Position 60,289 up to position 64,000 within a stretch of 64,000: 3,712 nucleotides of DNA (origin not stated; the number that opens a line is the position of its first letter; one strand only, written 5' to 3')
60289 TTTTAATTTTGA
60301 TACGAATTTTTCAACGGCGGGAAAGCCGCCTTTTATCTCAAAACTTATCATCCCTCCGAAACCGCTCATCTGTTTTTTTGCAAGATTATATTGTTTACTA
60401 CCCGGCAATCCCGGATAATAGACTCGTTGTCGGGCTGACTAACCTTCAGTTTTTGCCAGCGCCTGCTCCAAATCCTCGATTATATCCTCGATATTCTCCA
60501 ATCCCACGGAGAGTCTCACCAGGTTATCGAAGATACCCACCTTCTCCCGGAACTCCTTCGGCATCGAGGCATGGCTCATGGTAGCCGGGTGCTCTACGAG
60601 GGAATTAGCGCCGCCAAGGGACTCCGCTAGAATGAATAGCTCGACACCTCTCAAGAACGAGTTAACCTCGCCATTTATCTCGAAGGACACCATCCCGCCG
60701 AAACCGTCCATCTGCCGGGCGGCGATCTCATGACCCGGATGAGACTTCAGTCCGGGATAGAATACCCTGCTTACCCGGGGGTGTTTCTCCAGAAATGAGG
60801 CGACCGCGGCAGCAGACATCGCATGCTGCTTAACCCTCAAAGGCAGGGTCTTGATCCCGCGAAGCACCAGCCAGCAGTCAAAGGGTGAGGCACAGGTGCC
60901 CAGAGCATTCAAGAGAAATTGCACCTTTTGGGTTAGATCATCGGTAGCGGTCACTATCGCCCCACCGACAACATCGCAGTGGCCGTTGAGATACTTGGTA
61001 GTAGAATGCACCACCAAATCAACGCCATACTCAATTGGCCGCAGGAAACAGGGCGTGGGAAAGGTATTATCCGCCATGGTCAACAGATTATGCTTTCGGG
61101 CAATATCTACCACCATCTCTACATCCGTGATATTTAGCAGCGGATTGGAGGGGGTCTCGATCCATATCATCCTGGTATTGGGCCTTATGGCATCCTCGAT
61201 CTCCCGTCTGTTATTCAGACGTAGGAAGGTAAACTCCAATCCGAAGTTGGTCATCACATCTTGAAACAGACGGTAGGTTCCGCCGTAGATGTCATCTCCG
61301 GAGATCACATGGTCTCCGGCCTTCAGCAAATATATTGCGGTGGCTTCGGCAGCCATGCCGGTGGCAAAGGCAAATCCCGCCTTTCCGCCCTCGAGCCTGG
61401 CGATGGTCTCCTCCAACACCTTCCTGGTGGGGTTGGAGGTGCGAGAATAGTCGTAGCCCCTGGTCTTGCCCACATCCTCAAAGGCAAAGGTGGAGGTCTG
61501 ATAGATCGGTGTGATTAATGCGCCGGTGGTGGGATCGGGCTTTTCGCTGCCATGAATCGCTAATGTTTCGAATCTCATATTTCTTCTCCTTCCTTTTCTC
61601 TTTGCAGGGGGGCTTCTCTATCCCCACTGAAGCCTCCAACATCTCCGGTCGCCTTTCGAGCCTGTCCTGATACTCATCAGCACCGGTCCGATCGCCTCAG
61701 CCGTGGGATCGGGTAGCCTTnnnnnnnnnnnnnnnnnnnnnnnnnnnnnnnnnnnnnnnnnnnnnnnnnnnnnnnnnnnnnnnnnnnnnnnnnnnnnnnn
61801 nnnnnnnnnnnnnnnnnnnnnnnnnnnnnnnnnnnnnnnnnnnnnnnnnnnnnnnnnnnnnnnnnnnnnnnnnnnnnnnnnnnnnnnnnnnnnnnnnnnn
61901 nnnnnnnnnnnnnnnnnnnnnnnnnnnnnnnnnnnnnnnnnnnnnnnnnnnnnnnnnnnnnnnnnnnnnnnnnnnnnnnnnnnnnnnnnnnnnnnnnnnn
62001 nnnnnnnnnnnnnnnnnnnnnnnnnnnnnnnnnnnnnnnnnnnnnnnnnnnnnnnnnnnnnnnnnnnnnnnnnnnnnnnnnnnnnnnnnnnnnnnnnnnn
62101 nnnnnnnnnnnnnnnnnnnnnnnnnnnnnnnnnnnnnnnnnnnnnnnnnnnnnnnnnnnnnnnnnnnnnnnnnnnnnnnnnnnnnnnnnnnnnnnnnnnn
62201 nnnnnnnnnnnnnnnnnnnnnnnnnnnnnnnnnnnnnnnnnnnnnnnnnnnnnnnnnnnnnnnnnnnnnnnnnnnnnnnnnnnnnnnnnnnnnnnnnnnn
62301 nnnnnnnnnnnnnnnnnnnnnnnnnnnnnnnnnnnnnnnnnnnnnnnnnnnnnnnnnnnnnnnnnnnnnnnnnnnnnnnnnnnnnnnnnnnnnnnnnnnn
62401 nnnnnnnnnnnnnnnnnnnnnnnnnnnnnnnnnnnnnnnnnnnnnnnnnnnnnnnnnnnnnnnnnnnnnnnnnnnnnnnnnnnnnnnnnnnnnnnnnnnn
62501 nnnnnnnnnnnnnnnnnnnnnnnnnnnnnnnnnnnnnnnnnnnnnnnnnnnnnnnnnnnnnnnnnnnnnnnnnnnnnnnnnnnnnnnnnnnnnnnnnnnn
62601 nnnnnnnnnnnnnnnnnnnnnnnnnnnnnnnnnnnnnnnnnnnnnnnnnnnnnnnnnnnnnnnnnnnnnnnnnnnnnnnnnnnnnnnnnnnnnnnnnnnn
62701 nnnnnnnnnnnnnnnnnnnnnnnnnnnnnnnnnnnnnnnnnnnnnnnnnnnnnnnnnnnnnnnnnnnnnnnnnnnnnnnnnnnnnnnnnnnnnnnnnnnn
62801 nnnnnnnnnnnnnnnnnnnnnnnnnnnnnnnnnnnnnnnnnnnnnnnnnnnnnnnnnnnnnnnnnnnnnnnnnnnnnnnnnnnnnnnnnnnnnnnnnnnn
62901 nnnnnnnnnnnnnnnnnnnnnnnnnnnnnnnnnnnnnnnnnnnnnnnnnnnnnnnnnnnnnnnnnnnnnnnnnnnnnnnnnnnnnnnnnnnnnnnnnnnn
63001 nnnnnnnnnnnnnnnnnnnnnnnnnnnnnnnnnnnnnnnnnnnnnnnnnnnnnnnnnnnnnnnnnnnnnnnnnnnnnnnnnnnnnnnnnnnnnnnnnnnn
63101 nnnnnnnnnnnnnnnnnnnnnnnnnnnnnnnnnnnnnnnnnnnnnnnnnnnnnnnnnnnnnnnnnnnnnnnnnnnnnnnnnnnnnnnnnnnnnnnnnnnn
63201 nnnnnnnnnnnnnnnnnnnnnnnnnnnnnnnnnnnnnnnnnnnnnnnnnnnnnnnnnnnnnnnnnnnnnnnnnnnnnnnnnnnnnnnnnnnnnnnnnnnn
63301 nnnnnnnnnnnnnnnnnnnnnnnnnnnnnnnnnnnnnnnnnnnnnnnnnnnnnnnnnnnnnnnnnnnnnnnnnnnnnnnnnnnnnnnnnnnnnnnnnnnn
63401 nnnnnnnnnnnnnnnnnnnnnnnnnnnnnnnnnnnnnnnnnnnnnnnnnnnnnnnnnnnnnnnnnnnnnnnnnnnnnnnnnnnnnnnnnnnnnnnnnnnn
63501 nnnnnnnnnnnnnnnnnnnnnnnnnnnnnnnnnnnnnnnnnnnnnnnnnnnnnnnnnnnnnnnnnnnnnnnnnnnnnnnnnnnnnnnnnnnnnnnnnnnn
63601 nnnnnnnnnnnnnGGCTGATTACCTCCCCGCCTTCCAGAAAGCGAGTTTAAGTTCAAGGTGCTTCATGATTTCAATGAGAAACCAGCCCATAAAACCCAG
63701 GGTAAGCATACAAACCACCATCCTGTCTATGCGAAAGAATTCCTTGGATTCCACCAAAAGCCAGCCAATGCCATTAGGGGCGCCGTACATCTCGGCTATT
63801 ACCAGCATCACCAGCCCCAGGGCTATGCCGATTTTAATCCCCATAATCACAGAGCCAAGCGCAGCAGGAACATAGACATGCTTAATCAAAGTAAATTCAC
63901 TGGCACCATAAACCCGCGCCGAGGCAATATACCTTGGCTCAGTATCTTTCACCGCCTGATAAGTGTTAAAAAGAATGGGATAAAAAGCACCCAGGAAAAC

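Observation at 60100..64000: GC-rich block with a full-length PLP enzyme placed directly upstream of the AT-rich C-terminal remnant of its native homologue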

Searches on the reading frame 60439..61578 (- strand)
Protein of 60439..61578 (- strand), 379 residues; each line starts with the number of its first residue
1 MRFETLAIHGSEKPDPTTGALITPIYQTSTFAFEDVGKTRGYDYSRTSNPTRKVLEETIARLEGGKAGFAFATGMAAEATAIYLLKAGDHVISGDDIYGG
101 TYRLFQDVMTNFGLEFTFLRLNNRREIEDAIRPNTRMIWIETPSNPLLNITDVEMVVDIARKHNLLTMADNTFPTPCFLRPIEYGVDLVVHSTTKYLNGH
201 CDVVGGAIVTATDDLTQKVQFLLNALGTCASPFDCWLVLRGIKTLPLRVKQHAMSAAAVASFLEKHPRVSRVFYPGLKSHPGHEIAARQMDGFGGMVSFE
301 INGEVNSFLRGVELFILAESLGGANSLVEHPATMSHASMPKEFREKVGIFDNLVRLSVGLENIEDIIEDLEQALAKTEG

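Call 7: search_protein_families(library=ncbifam, proteins=[window:60439-61578:-])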
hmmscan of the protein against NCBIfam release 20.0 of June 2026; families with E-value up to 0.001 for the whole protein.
window:60439-61578:- (379 aa): 52 families (the best 25 are shown)
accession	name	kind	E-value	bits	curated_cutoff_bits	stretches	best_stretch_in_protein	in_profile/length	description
NF004821.0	PRK06176.1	equivalog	3.6e-147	490.2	642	1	1-377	1-379/380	cystathionine gamma-synthase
NF005810.0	PRK07671.1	equivalog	4.7e-147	489.9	594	1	1-375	1-377/377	bifunctional cystathionine gamma-lyase/homocysteine desulfhydrase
NF005871.0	PRK07811.1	equivalog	2.3e-145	484.1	513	1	2-376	12-388/389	cystathionine gamma-synthase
NF005976.0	PRK08064.1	equivalog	1.2e-140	468.9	627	1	3-376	7-382/390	cystathionine beta-lyase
TIGR01328.1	met_gam_lyase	equivalog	1.7e-125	419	549.7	1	1-375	2-389/391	methionine gamma-lyase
TIGR02080.1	O_succ_thio_ly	equivalog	5.8e-124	413.7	504.55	1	4-376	5-381/382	cystathionine gamma-synthase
NF006095.0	PRK08247.1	equivalog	1.8e-119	398.8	585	1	4-377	7-366/369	methionine biosynthesis PLP-dependent protein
NF006450.0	PRK08776.1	equivalog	4.1e-118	394.7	730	1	8-378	18-392/405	O-succinylhomoserine (thiol)-lyase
NF004876.0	PRK06234.1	subfamily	4.3e-117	391.5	666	1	2-376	8-397/400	methionine gamma-lyase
NF005695.0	PRK07503.1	equivalog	1.7e-116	389.2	666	1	3-377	10-397/403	methionine gamma-lyase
NF005263.0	PRK06767.1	equivalog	3.8e-116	388.3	617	1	2-377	5-386/392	methionine gamma-lyase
NF043007.1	CysBLyMetC_Staph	equivalog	9.8e-111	370.3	700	1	22-376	23-374/378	cystathionine beta-lyase MetC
NF006003.0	PRK08133.1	equivalog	2.4e-110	368.9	522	1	2-375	11-395/396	O-succinylhomoserine sulfhydrylase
TIGR01326.1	OAH_OAS_sulfhy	subfamily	3.4e-109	365.4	495.1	2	2-212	1-220/418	O-acetylhomoserine aminocarboxypropyltransferase/cysteine synthase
TIGR01329.1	cysta_beta_ly_E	equivalog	1.5e-108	362.9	487.5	1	14-376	12-380/383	cystathionine beta-lyase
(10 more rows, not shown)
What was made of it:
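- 60439..61578 (-): Complete Cys/Met-metabolism PLP enzyme (CGS/CGL family, 379 aa) of Dehalococcoidia origin, the incoming xenologue. Family hits cover the full length (call 7).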

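Call 8: find_encoding_contigs(protein=window:60439-61578:-, flank=10000, max_places=10)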
Protein window:60439-61578:- (379 aa): no gene with exactly this product is on record in the collection.

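Call 9: find_homologous_proteins(query=window:60439-61578:-)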
Query window:60439-61578:- (379 aa): 8000 proteins with E <= 0.001 among 8000 candidates; the best 120 are listed.
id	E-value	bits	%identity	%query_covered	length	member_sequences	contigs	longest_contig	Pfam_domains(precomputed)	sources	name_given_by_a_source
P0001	9.5e-242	819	96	99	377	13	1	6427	PF01053.27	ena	-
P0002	3.2e-238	808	95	99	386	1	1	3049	PF01053.27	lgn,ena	-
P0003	3.7e-221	751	86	99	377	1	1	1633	PF01053.27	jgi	-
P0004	1.4e-205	700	95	86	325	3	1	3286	PF01053.27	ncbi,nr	ncbi:MAG: Cystathionine beta-lyase [Dehalococcoidia bacterium]|nr:Cystathionine beta-lyase [Bacillot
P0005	3.4e-204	696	79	99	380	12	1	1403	PF00155.28,PF00266.26,PF01053.27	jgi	-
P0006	9.5e-204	694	79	99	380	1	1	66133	PF00155.28,PF00266.26,PF01053.27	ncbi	-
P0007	1.8e-203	693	79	99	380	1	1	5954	PF00155.28,PF00266.26,PF01053.27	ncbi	-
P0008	4.7e-203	692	79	99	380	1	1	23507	PF00155.28,PF00266.26,PF01053.27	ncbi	-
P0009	6.4e-203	691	78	99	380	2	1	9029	PF00155.28,PF01053.27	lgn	-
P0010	1.0e-202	691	79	99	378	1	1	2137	PF00266.26,PF01053.27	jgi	-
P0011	1.5e-202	690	79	99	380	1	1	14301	PF00266.26,PF01053.27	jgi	-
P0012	3.1e-202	689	79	99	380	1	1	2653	PF00155.28,PF01053.27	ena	-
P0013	4.2e-202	689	79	99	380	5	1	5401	PF00155.28,PF01053.27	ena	-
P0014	6.4e-202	688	79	99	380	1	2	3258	PF00266.26,PF01053.27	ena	-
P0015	8.5e-202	688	78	99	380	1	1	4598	PF00266.26,PF01053.27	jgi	-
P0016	1.0e-201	687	79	99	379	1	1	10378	PF01053.27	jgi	-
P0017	1.2e-201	687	79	99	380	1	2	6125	PF00266.26,PF01053.27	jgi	-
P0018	1.4e-201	687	79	99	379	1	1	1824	PF01053.27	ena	-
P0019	1.6e-201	687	79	99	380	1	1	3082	PF00155.28,PF00266.26,PF01053.27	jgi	jgi:cystathionine beta-lyase/cystathionine gamma-synthase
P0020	1.8e-201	687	78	99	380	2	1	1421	PF01053.27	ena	-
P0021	2.1e-201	686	79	99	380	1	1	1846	PF00266.26,PF01053.27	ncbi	-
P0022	4.3e-201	685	79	99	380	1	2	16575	PF00266.26,PF01053.27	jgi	-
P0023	5.6e-201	685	79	99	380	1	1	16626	PF00266.26,PF01053.27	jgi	-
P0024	5.9e-201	685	79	99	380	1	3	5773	PF00266.26,PF01053.27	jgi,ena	-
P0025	6.1e-201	685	79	99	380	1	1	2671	PF00266.26,PF01053.27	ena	-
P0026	7.2e-201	685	78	99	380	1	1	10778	PF01053.27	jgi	-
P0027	7.9e-201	685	79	99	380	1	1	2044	PF01053.27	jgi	-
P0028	8.4e-201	684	78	99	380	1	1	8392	PF01053.27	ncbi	-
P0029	9.0e-201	684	79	99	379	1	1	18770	PF01053.27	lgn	-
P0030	9.6e-201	684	79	99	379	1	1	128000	PF01053.27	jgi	-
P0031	9.9e-201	684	77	99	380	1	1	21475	PF00155.28,PF00266.26,PF01053.27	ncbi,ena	-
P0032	1.3e-200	684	79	99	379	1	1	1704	PF01053.27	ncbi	-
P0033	1.4e-200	684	79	99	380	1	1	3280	PF00155.28,PF00266.26,PF01053.27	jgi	-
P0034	1.4e-200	684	79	99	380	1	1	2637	PF00155.28,PF00266.26,PF01053.27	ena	-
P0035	1.7e-200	683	79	99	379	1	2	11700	PF01053.27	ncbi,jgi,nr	ncbi:MAG: PLP-dependent transferase [Dehalococcoidia bacterium]|nr:MAG: PLP-dependent transferase [D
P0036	2.0e-200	683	79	99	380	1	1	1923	PF00155.28,PF00266.26,PF01053.27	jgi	jgi:cystathionine gamma-lyase/cystathionine beta-lyase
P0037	2.0e-200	683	79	99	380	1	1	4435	PF00266.26,PF01053.27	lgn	-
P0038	2.3e-200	683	77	99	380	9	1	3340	PF01053.27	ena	-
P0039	2.3e-200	683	78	99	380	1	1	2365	PF01053.27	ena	-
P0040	2.3e-200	683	77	99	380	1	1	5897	PF00266.26,PF01053.27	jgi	-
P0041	2.3e-200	683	78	99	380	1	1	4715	PF01053.27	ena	-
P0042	2.5e-200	683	77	99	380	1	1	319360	PF00155.28,PF00266.26,PF01053.27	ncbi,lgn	-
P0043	3.1e-200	683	78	99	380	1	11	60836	PF00155.28,PF00266.26,PF01053.27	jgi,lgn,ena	jgi:cystathionine gamma-lyase/cystathionine beta-lyase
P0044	3.3e-200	683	79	99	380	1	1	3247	PF01053.27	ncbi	-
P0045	3.4e-200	682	77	99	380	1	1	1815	PF01053.27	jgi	jgi:cystathionine gamma-lyase/cystathionine beta-lyase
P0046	3.6e-200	682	79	99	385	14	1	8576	PF01053.27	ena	-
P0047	3.9e-200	682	77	99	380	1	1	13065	PF01053.27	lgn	-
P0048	3.9e-200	682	77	99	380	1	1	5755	PF00266.26,PF01053.27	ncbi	-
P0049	4.3e-200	682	78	99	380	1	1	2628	PF01053.27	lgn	-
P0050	4.6e-200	682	77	99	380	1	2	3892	PF00155.28,PF01053.27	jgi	jgi:cystathionine beta-lyase/cystathionine gamma-synthase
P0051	4.7e-200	682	77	99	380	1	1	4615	PF01053.27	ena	-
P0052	6.5e-200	682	79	99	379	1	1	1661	PF01053.27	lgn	-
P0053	8.8e-200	681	79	99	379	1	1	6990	PF01053.27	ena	-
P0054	9.2e-200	681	79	99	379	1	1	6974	PF01053.27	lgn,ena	-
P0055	9.4e-200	681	78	99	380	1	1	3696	PF01053.27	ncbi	ncbi:MAG: trans-sulfuration enzyme family protein [Dehalococcoidia bacterium]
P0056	9.5e-200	681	78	99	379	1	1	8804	PF01053.27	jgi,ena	-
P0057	9.5e-200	681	77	99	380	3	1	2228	PF01053.27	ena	-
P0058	9.9e-200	681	79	99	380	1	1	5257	PF01053.27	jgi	jgi:cystathionine gamma-lyase/cystathionine beta-lyase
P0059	1.1e-199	681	79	99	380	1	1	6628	PF00266.26,PF01053.27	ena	-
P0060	1.1e-199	681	77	99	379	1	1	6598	PF01053.27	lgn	-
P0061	1.2e-199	681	77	99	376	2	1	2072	PF01053.27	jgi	-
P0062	1.2e-199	681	77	99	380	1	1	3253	PF01053.27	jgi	-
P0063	1.4e-199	681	78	99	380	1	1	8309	PF01053.27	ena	-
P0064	1.4e-199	680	77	99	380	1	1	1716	PF01053.27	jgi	-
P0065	1.4e-199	680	79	99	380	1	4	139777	PF00155.28,PF00266.26,PF01053.27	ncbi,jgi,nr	ncbi:MAG: PLP-dependent transferase [Chloroflexi bacterium]|nr:PLP-dependent transferase [Chloroflex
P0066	1.5e-199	680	78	99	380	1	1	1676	PF01053.27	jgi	jgi:cystathionine gamma-lyase/cystathionine beta-lyase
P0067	1.5e-199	680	77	99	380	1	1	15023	PF01053.27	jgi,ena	-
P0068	1.7e-199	680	77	99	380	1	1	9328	PF00155.28,PF01053.27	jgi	jgi:cystathionine gamma-lyase/cystathionine beta-lyase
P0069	1.8e-199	680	79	99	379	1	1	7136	PF01053.27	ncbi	-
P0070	1.9e-199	680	78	99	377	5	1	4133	PF01053.27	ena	-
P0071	1.9e-199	680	79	99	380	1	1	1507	PF01053.27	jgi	-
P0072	1.9e-199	680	79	99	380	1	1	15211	PF00266.26,PF01053.27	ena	-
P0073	1.9e-199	680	77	99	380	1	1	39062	PF01053.27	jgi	-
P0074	2.0e-199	680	77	99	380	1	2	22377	PF00155.28,PF01053.27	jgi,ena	jgi:cystathionine gamma-lyase/cystathionine beta-lyase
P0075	2.2e-199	680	78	99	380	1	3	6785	PF01053.27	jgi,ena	-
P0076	2.3e-199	680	79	99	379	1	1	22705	PF01053.27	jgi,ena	-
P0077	2.3e-199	680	78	99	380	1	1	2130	PF01053.27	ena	-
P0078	2.3e-199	680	78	99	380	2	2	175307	PF01053.27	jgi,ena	-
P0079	2.5e-199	680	78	99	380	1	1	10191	PF01053.27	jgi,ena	-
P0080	2.8e-199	679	77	99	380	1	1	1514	PF01053.27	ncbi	-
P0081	3.0e-199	679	77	99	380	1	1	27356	PF00266.26,PF01053.27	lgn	-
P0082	3.2e-199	679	77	99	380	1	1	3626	PF01053.27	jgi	jgi:cystathionine gamma-lyase/cystathionine beta-lyase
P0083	3.6e-199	679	78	99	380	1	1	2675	PF00266.26,PF01053.27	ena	-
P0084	3.6e-199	679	78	99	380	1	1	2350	PF01053.27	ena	-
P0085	4.3e-199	679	77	99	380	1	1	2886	PF01053.27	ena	-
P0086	4.3e-199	679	77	99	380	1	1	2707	PF00266.26,PF01053.27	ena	-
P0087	4.4e-199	679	77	99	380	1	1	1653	PF00155.28,PF01053.27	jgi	jgi:cystathionine beta-lyase/cystathionine gamma-synthase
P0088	4.4e-199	679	77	99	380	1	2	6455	PF01053.27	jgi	jgi:cystathionine gamma-lyase/cystathionine beta-lyase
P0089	4.8e-199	679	78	99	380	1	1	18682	PF01053.27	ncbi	-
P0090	5.1e-199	679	78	99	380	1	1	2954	PF00155.28,PF00266.26,PF01053.27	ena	-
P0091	5.4e-199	679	78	99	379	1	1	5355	PF01053.27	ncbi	-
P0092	5.5e-199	679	77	99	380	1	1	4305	PF01053.27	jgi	jgi:cystathionine gamma-lyase/cystathionine beta-lyase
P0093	5.6e-199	678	77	99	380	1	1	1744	PF01053.27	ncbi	-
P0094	5.6e-199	678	77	99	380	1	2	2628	PF01053.27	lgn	-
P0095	5.9e-199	678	77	99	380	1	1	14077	PF01053.27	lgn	-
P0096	6.4e-199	678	77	99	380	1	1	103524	PF01053.27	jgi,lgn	jgi:cystathionine gamma-lyase/cystathionine beta-lyase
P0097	6.6e-199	678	77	99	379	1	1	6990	PF01053.27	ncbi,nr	ncbi:MAG: PLP-dependent transferase [Chloroflexi bacterium]|nr:PLP-dependent transferase [Chloroflex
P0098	6.9e-199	678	78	99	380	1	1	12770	PF00155.28,PF00266.26,PF01053.27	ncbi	-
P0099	7.1e-199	678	77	99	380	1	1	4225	PF00155.28,PF01053.27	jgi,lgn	-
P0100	7.4e-199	678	76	99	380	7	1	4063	PF00266.26,PF01053.27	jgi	jgi:cystathionine beta-lyase/cystathionine gamma-synthase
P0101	7.5e-199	678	77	99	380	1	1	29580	PF00155.28,PF00266.26,PF01053.27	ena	-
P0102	7.6e-199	678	77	99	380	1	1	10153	PF01053.27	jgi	-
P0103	7.9e-199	678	76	99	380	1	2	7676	PF01053.27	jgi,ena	jgi:cystathionine gamma-lyase/cystathionine beta-lyase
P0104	8.2e-199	678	77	99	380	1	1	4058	PF00155.28,PF01053.27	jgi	jgi:cystathionine gamma-lyase/cystathionine beta-lyase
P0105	8.4e-199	678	77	99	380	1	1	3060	PF01053.27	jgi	jgi:cystathionine gamma-lyase/cystathionine beta-lyase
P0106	8.6e-199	678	78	99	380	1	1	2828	PF00155.28,PF00266.26,PF01053.27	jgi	jgi:cystathionine gamma-lyase/cystathionine beta-lyase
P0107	9.0e-199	678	77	99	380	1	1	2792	PF00266.26,PF01053.27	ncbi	-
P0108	9.2e-199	678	77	99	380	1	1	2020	PF01053.27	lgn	-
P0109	9.6e-199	678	76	99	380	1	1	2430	PF01053.27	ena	-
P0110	1.0e-198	678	78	99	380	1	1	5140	PF00155.28,PF00266.26,PF01053.27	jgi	-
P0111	1.0e-198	678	77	99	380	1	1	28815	PF01053.27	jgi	jgi:cystathionine gamma-lyase/cystathionine beta-lyase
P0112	1.1e-198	677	77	99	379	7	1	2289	PF00155.28,PF00266.26,PF01053.27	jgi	jgi:cystathionine gamma-lyase/cystathionine beta-lyase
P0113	1.1e-198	677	77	99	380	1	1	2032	PF00155.28,PF01053.27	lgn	-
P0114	1.1e-198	677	77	99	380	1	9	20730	PF00155.28,PF01053.27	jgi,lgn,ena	jgi:cystathionine gamma-lyase/cystathionine beta-lyase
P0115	1.2e-198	677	77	99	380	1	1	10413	PF00266.26,PF01053.27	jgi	-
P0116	1.2e-198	677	76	99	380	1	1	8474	PF00155.28,PF01053.27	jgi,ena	-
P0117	1.2e-198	677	78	99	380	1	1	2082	PF00155.28,PF00266.26,PF01053.27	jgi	-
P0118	1.3e-198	677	78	99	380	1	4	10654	PF00266.26,PF01053.27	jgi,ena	jgi:cystathionine gamma-lyase/cystathionine beta-lyase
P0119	1.3e-198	677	77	99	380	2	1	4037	PF01053.27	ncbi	-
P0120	1.3e-198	677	78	99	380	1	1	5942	PF01053.27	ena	-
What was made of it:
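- All named relatives at 77-79% aa are Dehalococcoidia/Chloroflexi (call 9).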

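Call 10: find_encoding_contigs(protein=P0001, flank=10000, max_places=6)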
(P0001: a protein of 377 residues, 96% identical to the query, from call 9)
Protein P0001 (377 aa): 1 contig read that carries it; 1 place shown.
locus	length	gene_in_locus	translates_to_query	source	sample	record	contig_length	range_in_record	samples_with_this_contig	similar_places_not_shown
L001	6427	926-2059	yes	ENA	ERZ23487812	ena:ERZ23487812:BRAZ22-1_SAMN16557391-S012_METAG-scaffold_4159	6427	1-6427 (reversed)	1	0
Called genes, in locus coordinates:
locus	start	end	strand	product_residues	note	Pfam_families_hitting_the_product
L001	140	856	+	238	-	PF00132:Hexapep (weak)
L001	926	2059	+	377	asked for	PF01053:Cys_Met_Meta_PP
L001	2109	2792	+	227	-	PF00291:PALP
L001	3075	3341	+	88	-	PF00291:PALP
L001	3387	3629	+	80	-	PF09383:NIL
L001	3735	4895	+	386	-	PF02597:ThiS (faint)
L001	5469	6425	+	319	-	?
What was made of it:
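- On Cys/Met-metabolism PLP-dependent enzymes (PF01053; CGS/CGL/CBL/MGL group): full gene 60439-61578: Precomputed PF01053 is recorded for its 96-99% relatives (calls 9, 10).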

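Call 11: find_encoding_contigs(protein=P0002, flank=10000, max_places=6)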
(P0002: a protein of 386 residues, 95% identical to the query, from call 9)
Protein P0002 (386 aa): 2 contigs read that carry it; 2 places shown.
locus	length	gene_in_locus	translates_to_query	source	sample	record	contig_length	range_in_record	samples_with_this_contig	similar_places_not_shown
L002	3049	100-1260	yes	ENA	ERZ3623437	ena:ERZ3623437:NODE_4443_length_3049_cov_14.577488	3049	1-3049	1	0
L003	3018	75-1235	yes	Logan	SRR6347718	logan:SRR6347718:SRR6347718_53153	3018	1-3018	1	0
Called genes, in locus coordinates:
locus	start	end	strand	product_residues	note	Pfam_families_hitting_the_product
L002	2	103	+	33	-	?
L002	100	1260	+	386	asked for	PF01053:Cys_Met_Meta_PP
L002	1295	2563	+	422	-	PF00291:PALP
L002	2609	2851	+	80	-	PF09383:NIL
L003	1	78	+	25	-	?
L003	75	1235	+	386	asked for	PF01053:Cys_Met_Meta_PP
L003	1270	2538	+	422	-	PF00291:PALP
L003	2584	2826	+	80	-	PF09383:NIL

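Call 12: find_encoding_contigs(protein=P0004, flank=10000, max_places=6)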
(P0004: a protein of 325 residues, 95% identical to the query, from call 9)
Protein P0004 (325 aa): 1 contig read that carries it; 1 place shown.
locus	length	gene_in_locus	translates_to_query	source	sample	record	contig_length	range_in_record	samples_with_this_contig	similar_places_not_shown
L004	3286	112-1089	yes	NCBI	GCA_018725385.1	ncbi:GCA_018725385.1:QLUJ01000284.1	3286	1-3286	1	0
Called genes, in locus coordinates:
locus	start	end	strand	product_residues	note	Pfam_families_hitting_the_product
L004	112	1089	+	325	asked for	PF01053:Cys_Met_Meta_PP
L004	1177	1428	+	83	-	PF01053:Cys_Met_Meta_PP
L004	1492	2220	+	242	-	PF01507:PAPS_reduct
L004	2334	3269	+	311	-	PF12849:PBP_like_2, PF01547:SBP_bac_1 (faint)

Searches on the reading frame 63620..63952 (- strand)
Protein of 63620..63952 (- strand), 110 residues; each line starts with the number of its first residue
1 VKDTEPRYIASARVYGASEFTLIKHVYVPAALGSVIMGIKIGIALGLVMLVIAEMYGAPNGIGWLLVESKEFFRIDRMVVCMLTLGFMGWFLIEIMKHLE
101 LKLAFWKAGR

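Call 7: search_protein_families(library=ncbifam, proteins=[window:63620-63952:-])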
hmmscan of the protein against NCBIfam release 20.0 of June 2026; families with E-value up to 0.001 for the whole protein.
window:63620-63952:- (110 aa): 7 families
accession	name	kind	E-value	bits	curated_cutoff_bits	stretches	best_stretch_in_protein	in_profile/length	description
NF040733.1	ABC_perm_U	equivalog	1.8e-17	63.7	295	1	2-108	144-250/251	ABC transporter permease subunit SaoP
NF008470.0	PRK11365.1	equivalog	4.9e-14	52.4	347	1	9-93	155-239/263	aliphatic sulfonate ABC transporter permease SsuC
NF007545.0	PRK10160.1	equivalog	1.1e-11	44.6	342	1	9-107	173-271/275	taurine ABC transporter permease TauC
TIGR01183.1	ntrB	equivalog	2.2e-08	34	209.05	1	8-95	111-198/202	nitrate ABC transporter permease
TIGR03416.1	ABC_choXWV_perm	equivalog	3.3e-08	33.3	363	1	4-75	176-246/267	choline ABC transporter permease subunit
NF008196.0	PRK10952.1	equivalog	4.9e-05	22.3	439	1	8-95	238-319/356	glycine betaine/L-proline ABC transporter permease ProW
NF045470.1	Opp2B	equivalog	0.00057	19.2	350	1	5-85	197-280/300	nickel ABC transporter permease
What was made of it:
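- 63620..64000 (-): 3' part of a NitT/TauT-family ABC permease gene that runs off the window (GC 48%). NCBIfam SaoP/SsuC/TauC-type permease hits (call 7).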
